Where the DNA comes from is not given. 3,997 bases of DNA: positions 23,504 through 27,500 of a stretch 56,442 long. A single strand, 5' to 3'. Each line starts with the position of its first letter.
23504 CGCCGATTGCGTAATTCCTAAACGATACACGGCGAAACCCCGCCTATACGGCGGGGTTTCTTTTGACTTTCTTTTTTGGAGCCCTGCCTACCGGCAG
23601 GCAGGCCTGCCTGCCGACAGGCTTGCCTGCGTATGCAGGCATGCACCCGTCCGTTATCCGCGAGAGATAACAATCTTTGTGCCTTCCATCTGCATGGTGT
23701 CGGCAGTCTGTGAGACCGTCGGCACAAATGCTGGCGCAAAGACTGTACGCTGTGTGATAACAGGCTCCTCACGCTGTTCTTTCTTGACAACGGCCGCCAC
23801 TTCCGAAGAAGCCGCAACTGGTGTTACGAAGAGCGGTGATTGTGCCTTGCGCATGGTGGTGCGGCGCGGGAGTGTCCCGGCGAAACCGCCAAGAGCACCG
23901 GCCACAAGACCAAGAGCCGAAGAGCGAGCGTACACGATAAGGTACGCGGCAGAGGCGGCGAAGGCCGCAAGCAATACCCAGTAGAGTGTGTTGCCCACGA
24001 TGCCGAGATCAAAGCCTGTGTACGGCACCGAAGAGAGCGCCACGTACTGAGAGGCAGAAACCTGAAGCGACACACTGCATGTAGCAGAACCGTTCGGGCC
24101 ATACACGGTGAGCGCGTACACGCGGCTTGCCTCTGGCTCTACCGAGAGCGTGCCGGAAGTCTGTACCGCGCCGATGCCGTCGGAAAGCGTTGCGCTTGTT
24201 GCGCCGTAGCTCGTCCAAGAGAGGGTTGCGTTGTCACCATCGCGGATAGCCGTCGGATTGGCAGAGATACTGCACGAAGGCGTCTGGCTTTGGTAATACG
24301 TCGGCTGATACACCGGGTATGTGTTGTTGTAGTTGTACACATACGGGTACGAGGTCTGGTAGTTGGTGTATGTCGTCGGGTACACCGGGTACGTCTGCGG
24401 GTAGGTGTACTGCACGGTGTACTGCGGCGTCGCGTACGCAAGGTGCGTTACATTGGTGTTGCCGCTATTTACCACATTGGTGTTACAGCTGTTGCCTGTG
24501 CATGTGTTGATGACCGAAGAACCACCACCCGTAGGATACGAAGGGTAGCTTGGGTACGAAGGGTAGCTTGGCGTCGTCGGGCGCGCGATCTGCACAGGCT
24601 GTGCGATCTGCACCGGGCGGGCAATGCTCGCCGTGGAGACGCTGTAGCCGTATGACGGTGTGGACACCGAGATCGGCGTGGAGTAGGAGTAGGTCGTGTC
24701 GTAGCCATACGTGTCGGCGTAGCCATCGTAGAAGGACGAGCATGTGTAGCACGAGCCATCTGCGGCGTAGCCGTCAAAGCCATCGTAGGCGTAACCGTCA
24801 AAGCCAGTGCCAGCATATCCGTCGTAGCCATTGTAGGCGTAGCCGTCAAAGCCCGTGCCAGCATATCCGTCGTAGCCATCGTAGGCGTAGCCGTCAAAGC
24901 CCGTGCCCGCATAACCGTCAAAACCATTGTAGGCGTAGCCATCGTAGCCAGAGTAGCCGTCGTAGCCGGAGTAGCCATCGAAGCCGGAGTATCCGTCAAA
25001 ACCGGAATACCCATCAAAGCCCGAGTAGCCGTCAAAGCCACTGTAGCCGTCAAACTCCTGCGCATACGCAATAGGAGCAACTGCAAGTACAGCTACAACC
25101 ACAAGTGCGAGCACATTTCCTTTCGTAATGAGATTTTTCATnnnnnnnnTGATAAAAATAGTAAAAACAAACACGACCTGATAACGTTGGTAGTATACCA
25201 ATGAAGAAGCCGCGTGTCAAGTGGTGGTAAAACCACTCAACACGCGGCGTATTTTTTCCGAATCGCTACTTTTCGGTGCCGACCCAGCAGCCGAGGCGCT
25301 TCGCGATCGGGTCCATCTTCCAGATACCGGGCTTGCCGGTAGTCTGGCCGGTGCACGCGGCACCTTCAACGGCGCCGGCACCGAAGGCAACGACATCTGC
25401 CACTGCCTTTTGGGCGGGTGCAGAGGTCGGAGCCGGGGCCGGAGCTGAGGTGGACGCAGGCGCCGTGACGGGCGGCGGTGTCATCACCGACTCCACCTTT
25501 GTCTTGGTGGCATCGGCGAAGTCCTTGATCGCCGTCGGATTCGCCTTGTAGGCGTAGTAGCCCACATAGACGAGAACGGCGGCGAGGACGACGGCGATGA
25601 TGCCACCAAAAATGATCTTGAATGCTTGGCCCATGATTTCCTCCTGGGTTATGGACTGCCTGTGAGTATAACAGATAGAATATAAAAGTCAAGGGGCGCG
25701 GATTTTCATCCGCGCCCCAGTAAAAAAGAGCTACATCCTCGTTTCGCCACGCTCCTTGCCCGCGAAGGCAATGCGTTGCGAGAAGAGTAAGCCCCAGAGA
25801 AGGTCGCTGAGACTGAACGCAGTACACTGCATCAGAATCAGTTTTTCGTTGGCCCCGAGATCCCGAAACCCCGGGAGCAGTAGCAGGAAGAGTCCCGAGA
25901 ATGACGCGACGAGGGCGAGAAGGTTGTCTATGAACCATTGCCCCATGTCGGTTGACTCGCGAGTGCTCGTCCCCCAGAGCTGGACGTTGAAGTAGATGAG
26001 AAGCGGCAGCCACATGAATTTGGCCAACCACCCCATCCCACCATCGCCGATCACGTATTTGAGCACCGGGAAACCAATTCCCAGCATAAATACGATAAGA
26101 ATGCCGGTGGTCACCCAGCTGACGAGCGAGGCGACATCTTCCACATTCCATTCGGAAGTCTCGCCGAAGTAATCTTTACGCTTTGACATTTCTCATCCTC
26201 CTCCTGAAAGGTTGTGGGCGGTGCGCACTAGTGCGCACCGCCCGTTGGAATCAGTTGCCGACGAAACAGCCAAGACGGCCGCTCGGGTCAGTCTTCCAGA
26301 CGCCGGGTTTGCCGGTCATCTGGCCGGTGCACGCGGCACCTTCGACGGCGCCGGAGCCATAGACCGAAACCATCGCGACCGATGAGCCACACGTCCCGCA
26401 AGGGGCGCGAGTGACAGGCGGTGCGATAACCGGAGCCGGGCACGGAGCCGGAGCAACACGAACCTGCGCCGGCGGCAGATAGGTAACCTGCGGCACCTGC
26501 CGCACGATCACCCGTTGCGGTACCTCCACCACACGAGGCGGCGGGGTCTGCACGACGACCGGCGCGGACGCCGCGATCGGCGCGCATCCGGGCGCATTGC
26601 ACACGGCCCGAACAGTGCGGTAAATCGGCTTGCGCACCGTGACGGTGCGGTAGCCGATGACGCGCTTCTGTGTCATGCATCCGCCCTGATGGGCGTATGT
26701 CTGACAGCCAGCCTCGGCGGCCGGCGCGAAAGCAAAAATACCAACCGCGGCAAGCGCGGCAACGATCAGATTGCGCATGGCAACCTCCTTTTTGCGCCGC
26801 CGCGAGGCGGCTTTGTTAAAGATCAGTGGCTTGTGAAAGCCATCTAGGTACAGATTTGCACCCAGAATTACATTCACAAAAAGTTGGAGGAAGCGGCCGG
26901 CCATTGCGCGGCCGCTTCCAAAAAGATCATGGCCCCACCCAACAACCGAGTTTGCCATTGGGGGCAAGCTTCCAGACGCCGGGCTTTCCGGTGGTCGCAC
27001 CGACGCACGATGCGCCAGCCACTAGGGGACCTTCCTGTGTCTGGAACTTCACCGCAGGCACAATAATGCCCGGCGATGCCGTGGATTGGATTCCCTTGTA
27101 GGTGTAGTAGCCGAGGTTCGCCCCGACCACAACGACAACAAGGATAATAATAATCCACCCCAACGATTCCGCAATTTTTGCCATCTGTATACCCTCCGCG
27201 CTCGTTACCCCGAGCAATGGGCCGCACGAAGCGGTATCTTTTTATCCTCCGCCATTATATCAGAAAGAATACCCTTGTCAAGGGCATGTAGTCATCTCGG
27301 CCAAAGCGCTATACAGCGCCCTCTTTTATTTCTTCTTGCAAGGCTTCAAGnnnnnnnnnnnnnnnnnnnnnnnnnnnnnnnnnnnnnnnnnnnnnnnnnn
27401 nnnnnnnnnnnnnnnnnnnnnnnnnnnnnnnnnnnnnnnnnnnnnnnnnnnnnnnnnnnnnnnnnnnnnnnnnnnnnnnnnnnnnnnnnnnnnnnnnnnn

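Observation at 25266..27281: Three paralogous small envelope proteins share an unrecognised C-terminal two-Cys module, beside a 4-TM protein, as separate strongly signalled transcription units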

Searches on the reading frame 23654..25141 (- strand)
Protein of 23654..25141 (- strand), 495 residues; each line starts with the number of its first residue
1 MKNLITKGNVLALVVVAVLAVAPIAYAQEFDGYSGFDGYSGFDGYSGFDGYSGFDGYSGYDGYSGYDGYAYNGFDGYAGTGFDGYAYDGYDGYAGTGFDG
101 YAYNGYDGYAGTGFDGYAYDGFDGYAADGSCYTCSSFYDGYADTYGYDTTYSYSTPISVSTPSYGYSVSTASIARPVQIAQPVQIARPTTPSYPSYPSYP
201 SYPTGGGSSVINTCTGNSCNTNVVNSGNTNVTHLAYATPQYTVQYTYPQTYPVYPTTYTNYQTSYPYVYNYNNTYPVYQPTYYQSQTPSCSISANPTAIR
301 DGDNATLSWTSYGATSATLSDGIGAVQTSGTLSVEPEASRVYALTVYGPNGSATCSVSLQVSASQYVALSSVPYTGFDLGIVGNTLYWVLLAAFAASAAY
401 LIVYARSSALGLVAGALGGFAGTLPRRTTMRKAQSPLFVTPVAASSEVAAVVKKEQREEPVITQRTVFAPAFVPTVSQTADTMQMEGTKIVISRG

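Call 4: search_protein_families(library=pfam, proteins=[window:23654-25141:-], max_evalue=1)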
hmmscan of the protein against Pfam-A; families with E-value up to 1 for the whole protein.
window:23654-25141:- (495 aa): 1 family
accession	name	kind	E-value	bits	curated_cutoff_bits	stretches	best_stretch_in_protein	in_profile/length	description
PF01391.23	Collagen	-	0.0013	18.9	27.2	1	32-77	4-50/60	Collagen triple helix repeat (20 copies)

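Call 53: search_protein_families(library=ncbifam, proteins=[window:23654-25141:-], max_evalue=0.1)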
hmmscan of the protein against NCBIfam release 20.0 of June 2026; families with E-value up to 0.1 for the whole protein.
window:23654-25141:- (495 aa): 1 family
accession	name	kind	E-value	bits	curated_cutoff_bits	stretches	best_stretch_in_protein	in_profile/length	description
NF038329.2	gly_rich_SclB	equivalog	0.011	14.6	325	1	31-110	255-330/442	LPXTG-anchored collagen-like adhesin Scl2/SclB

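Call 54: search_protein_families(library=phrogs, proteins=[window:23654-25141:-], max_evalue=0.1)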
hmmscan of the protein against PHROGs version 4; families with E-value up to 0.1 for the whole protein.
window:23654-25141:- (495 aa): 3 families
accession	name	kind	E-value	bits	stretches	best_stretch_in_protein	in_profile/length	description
phrog_26246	-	tail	0.0001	22.6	1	32-116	119-203/329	tail protein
phrog_1806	-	tail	0.001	19.5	1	30-138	131-237/276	collagen like minor tail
phrog_5073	-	tail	0.022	14.8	1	32-232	282-460/519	tail fiber protein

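Call 94: search_protein_families(library=padloc, proteins=[window:23654-25141:-], max_evalue=0.01)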
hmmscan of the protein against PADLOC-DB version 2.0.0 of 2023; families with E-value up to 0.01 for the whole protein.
window:23654-25141:- (495 aa): 0 families

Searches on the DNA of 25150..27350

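Call 70: search_rna_families(source=window, start=25150, end=27350, threshold=evalue, max_evalue=1)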
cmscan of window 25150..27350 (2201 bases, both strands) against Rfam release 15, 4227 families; matches with E-value up to 1: 0.
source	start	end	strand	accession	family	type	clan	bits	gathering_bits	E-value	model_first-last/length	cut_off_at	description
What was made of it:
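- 26796..26881 (-): Conserved structured leader before P2: a long interrupted stem, then an invariant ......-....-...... hairpin abutting the SD. No Rfam match (call 70).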

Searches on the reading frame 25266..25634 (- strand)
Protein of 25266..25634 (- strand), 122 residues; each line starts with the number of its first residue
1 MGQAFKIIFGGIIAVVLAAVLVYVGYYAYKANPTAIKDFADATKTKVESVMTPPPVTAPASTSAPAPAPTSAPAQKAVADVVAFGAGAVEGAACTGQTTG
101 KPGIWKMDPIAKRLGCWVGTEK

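Call 4: search_protein_families(library=pfam, proteins=[window:25266-25634:-], max_evalue=1)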
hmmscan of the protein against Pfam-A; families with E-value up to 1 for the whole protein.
window:25266-25634:- (122 aa): 6 families
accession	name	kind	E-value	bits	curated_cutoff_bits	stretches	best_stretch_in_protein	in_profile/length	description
PF23956.1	DUF7285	-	0.0095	17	27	1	13-88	1-73/112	Family of unknown function (DUF7285)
PF19388.4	DUF5963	-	0.018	15.7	23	1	7-32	1-26/83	Family of unknown function (DUF5963)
PF23906.1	DUF7248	-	0.094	13.2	27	1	6-31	14-38/58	Family of unknown function (DUF7248)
PF02936.19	COX4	-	0.12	12.8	26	1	6-61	71-128/138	Cytochrome c oxidase subunit IV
PF12669.12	FeoB_associated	-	0.28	11.9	27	1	12-31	4-23/44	FeoB-associated Cys-rich membrane protein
PF15845.10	NICE-1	-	0.31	12.3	27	1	61-100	11-48/89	Cysteine-rich C-terminal 1 family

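Call 10: find_encoding_contigs(protein=window:25266-25634:-, flank=10000)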
Protein window:25266-25634:- (122 aa): 2 contigs read that carry it; 2 places shown.
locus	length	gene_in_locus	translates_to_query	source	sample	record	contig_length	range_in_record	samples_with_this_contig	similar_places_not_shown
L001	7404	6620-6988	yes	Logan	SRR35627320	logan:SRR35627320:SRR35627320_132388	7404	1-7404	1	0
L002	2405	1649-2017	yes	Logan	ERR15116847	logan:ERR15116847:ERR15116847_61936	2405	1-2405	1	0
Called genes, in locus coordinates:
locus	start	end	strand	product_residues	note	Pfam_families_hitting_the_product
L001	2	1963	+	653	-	?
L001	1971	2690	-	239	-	PF07705:CARDB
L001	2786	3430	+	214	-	PF04203:Sortase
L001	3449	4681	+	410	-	-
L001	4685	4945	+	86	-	-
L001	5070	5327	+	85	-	-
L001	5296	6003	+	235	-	-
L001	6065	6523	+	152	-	-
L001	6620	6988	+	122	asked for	-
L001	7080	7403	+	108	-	?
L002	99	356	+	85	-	-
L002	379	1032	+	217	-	-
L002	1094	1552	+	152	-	-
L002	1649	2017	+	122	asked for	-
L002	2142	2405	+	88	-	?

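Call 53: search_protein_families(library=ncbifam, proteins=[window:25266-25634:-], max_evalue=0.1)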
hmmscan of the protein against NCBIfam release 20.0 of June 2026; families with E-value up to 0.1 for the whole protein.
window:25266-25634:- (122 aa): 3 families
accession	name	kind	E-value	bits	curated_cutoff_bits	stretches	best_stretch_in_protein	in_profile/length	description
TIGR03593.1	yidC_nterm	equivalog_domain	0.013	15.1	58.25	1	12-76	5-68/363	membrane protein insertase YidC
NF033904.1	LlsX_fam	subfamily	0.024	14.8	29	1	6-33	9-36/90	LlsX family protein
NF033761.1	gliding_GltJ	equivalog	0.029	13.5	450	1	7-99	372-466/671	adventurous gliding motility protein GltJ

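Call 54: search_protein_families(library=phrogs, proteins=[window:25266-25634:-], max_evalue=0.1)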
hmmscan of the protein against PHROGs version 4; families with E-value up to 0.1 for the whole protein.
window:25266-25634:- (122 aa): 2 families
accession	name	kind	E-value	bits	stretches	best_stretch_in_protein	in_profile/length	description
phrog_197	-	moron, auxiliary metabolic gene and host takeover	0.00094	19.7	1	12-78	232-309/486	Zot-like toxin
phrog_4986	-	unknown function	0.044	14.5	1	35-112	154-230/233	-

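Call 94: search_protein_families(library=padloc, proteins=[window:25266-25634:-], max_evalue=0.01)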
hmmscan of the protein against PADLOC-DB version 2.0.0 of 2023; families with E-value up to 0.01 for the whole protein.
window:25266-25634:- (122 aa): 1 family
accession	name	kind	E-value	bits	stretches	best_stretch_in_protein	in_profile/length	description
PDLC04039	PD-T4-6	-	0.00013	19.1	1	4-85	381-451/458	-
